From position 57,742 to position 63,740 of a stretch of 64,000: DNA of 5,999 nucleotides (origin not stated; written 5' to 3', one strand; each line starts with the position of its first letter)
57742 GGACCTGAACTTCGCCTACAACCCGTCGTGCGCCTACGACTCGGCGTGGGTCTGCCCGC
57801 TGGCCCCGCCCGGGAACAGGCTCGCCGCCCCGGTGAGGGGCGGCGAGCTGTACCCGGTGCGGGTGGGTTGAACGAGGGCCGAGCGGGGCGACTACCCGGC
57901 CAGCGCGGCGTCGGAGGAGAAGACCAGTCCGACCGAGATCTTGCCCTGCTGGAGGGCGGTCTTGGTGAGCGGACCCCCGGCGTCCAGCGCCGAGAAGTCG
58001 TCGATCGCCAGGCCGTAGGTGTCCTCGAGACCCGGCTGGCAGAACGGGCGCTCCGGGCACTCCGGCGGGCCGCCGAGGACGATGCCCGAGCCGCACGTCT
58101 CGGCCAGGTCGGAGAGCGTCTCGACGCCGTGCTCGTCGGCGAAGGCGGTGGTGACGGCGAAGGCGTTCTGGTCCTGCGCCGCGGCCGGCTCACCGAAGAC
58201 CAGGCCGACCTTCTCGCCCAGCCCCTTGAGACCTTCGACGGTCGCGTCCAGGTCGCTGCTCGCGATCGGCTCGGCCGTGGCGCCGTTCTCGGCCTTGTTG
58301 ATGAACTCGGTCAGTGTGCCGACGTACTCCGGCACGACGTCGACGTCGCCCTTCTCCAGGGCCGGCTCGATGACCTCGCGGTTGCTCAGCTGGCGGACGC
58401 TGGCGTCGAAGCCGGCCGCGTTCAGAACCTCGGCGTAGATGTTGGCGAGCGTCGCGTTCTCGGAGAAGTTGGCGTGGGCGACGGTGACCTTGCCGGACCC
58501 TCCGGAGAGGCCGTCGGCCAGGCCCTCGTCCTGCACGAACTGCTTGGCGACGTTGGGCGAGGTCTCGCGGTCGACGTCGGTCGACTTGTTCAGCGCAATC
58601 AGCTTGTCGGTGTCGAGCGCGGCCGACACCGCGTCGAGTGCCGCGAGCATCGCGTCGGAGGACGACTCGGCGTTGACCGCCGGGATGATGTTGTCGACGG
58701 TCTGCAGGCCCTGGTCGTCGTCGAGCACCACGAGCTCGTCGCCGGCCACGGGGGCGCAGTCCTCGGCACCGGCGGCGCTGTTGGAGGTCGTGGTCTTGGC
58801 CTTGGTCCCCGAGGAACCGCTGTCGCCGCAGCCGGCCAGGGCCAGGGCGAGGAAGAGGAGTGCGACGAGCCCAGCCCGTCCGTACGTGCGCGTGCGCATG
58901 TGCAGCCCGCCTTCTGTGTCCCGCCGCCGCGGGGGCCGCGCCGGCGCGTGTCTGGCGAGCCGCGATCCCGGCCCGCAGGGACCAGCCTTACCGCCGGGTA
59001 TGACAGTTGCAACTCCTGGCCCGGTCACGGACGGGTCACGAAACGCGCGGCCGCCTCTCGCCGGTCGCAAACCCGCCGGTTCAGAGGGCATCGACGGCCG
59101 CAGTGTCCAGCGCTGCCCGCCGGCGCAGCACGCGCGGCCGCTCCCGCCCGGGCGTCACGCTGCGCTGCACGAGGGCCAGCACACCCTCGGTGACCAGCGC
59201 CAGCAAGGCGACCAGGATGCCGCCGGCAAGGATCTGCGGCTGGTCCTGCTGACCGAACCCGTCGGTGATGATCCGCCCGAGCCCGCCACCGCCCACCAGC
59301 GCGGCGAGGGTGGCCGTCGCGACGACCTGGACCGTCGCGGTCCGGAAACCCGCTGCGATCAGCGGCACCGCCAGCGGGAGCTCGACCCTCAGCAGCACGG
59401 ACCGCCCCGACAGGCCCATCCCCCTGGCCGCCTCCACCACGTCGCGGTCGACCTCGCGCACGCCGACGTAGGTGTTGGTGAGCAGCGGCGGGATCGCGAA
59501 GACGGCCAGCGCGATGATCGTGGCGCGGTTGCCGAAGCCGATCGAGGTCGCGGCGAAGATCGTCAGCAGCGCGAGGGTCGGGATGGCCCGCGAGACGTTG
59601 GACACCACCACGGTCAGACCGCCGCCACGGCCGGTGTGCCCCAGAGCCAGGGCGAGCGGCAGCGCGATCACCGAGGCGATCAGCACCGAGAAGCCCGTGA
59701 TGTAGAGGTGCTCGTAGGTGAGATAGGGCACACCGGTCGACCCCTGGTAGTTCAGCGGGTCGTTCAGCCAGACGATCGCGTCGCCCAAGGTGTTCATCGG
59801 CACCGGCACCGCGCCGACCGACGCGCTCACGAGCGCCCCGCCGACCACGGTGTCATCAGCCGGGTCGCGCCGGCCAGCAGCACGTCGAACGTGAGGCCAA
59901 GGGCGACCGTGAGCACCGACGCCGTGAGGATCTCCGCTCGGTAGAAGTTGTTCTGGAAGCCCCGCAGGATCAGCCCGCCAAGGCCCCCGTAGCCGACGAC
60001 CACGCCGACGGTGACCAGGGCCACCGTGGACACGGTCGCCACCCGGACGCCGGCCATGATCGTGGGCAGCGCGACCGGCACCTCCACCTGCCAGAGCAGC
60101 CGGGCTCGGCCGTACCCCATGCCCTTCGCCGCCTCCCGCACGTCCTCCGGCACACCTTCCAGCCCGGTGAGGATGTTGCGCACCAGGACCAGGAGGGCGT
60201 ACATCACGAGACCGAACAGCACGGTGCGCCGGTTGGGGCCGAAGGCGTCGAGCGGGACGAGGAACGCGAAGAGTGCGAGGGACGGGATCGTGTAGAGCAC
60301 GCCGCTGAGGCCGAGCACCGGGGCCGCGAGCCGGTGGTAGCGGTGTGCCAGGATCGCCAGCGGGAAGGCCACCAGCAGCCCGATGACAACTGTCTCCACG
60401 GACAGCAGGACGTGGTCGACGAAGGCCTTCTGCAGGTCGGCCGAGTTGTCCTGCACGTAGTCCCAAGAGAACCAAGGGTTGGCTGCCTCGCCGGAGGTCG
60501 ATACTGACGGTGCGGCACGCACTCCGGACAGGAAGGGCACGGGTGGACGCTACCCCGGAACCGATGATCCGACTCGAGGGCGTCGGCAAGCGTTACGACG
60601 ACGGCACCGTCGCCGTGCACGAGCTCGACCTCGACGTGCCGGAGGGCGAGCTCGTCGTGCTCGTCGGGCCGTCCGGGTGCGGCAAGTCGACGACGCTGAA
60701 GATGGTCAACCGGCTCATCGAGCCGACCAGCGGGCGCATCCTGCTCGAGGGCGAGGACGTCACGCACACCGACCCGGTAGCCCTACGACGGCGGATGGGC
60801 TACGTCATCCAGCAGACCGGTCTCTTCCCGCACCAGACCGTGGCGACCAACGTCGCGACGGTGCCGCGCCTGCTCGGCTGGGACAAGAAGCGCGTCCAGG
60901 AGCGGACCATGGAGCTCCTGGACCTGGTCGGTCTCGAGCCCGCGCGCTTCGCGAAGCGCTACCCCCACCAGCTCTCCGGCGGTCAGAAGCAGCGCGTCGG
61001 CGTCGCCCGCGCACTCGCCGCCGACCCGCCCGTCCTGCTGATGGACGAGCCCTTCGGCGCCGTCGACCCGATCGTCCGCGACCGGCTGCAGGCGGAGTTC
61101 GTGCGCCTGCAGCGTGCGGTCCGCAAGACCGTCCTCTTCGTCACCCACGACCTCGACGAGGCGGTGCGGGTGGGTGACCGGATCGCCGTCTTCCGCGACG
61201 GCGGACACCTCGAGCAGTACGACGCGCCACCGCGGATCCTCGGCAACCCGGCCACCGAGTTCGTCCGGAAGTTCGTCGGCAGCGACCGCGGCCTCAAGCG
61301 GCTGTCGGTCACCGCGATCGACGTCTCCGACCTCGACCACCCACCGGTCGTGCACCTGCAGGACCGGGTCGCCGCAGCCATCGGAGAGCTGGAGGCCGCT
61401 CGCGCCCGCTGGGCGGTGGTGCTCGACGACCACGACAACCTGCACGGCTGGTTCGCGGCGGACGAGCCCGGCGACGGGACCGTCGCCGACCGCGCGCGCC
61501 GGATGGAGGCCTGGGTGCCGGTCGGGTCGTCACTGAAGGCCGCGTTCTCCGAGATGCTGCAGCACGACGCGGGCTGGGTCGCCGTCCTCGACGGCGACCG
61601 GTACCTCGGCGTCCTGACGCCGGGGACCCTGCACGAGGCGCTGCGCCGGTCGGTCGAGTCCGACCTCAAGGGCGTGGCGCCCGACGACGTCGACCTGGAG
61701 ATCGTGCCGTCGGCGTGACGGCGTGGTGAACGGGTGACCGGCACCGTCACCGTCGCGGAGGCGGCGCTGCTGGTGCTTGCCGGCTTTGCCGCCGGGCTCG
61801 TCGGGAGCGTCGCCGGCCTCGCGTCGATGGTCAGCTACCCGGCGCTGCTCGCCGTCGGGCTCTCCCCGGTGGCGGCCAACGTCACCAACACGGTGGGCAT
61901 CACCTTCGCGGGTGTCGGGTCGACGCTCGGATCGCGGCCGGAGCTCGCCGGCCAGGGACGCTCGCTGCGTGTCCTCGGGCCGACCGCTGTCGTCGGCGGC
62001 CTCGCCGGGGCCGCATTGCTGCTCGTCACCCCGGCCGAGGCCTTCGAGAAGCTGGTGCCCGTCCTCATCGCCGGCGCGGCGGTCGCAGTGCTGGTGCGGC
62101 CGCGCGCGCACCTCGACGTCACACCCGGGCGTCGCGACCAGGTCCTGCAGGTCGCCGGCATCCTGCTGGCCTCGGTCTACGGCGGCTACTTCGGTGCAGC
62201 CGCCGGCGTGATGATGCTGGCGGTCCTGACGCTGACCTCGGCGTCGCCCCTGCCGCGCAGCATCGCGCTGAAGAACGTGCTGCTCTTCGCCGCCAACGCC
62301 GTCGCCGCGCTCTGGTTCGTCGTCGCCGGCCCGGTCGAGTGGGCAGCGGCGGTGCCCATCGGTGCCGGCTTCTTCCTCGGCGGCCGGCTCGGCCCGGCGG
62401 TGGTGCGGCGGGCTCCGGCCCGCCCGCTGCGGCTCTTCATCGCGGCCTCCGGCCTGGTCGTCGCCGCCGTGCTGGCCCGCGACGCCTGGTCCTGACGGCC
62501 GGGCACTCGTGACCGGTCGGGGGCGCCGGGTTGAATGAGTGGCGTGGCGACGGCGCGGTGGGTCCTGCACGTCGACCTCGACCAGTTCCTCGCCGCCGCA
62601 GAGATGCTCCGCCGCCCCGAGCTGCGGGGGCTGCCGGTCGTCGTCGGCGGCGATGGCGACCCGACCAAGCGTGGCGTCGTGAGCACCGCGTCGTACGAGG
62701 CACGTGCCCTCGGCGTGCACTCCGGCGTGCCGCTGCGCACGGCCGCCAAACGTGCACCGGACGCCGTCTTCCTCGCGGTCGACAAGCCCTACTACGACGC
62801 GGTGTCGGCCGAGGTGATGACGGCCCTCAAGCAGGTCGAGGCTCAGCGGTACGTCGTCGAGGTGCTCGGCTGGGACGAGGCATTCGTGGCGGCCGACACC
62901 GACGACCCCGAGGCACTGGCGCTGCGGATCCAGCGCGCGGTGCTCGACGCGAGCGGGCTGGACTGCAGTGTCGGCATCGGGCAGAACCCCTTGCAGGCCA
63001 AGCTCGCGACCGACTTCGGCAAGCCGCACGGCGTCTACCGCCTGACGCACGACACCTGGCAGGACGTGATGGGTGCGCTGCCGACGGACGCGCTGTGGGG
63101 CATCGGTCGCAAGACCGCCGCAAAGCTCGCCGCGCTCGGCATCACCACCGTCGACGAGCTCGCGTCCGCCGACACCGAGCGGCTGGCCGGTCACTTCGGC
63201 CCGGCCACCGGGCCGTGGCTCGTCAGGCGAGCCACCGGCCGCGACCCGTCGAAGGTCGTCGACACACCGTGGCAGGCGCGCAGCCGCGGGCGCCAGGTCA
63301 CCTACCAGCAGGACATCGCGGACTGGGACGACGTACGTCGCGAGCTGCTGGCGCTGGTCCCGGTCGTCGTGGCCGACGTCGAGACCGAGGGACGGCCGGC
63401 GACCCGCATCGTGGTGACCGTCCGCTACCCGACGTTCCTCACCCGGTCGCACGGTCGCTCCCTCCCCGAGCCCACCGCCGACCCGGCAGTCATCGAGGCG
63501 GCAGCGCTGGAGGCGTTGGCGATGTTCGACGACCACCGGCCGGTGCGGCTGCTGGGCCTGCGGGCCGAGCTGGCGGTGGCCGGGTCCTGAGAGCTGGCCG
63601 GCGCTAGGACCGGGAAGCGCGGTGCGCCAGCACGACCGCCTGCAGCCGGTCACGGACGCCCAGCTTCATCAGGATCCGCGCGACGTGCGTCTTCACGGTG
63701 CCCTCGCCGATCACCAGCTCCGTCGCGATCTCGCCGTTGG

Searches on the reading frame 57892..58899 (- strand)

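Call 94: search_protein_families(library=pfam, proteins=[window:57892-58899:-], max_evalue=0.00001)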
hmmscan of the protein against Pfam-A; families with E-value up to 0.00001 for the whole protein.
window:57892-58899:- (335 aa): 1 family
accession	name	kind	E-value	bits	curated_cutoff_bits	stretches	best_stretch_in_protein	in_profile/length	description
PF04069.17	OpuAC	-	3.4e-38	132.2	21.2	2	137-333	2-183/257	Substrate binding domain of ABC-type glycine betaine transport system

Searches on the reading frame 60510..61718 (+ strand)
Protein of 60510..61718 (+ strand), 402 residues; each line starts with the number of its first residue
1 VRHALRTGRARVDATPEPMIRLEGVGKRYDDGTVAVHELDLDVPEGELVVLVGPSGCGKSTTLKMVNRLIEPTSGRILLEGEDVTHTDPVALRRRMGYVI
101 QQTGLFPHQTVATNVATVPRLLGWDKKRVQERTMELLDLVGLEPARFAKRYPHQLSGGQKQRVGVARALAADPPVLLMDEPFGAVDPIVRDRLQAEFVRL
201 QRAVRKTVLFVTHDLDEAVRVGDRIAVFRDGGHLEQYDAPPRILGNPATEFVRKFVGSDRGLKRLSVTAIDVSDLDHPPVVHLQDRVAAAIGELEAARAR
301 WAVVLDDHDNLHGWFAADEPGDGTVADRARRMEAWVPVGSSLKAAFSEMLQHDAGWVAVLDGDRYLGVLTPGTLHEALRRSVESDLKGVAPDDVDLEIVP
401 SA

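Call 94: search_protein_families(library=pfam, proteins=[window:60510-61718:+], max_evalue=0.00001)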
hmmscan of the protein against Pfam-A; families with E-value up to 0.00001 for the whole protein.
window:60510-61718:+ (402 aa): 2 families
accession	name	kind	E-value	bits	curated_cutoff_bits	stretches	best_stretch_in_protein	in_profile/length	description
PF00005.33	ABC_tran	-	1.3e-37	129.9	25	1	37-182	2-136/137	ABC transporter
PF13304.12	AAA_21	-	4.4e-07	30.7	27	0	148-214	231-299/304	AAA domain, putative AbiEii toxin, Type IV TA system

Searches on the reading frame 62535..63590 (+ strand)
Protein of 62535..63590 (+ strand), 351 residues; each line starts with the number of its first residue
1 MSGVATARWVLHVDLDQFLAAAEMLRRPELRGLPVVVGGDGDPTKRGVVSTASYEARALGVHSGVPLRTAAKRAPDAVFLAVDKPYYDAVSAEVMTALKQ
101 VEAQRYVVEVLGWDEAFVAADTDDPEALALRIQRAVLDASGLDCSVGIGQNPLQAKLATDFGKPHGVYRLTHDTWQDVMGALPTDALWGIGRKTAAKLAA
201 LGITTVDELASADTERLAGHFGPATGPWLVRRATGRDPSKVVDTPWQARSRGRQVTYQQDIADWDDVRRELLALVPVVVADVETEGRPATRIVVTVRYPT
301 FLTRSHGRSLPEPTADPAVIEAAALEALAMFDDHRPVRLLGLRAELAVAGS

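Call 94: search_protein_families(library=pfam, proteins=[window:62535-63590:+], max_evalue=0.00001)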
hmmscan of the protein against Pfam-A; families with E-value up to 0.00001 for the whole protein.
window:62535-63590:+ (351 aa): 4 families
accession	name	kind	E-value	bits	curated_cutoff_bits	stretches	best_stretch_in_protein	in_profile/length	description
PF00817.25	IMS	-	1.9e-37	128.9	23.2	1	13-160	1-148/148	impB/mucB/samB family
PF11799.13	IMS_C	-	5e-16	59.5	20.7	1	250-344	3-96/109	impB/mucB/samB family C-terminal domain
PF14520.12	HHH_5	-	7.4e-06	26.8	27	0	189-218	9-38/57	Helix-hairpin-helix domain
PF21999.2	IMS_HHH_1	-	8.5e-06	26.6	27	0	187-237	3-53/53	DNA polymerase-iota, thumb domain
